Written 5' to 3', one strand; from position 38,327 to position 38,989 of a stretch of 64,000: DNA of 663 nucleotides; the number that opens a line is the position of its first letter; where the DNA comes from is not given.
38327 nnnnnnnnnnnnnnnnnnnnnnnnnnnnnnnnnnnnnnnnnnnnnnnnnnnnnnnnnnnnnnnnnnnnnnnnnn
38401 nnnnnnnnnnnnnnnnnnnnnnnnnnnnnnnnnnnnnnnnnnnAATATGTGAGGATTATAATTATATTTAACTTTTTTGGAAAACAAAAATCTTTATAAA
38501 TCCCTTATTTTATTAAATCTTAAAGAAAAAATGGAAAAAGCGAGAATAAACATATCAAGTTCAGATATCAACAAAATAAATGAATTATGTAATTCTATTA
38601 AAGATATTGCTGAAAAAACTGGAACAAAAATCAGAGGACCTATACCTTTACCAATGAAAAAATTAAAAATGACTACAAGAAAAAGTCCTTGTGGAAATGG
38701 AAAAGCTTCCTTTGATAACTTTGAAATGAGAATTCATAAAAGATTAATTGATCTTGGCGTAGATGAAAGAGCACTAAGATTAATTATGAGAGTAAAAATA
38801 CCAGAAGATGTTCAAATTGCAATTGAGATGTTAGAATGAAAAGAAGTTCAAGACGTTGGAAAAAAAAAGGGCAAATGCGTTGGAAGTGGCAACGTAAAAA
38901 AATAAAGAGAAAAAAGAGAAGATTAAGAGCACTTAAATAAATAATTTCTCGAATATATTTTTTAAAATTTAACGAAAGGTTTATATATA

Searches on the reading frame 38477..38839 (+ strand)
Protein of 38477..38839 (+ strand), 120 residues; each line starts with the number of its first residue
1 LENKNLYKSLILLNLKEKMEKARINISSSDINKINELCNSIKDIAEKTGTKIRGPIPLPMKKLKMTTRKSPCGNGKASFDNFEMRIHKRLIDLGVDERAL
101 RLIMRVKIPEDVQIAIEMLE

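Call 7: search_protein_families(library=pfam, proteins=[window:38477-38839:+], max_evalue=0.01)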
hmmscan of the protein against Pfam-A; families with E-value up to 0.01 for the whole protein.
window:38477-38839:+ (120 aa): 2 families
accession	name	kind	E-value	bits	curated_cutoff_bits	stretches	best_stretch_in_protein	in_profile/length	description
PF00338.27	Ribosomal_S10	-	9.7e-28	96.8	21.2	1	23-116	1-97/98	Ribosomal protein S10p/S20e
PF18074.6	PriA_C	-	0.0017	19.5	26.9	1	22-68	6-56/95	Primosomal protein N C-terminal domain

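Call 8: find_encoding_contigs(protein=window:38477-38839:+, flank=10000, max_places=10)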
Protein window:38477-38839:+ (120 aa): no gene with exactly this product is on record in the collection.
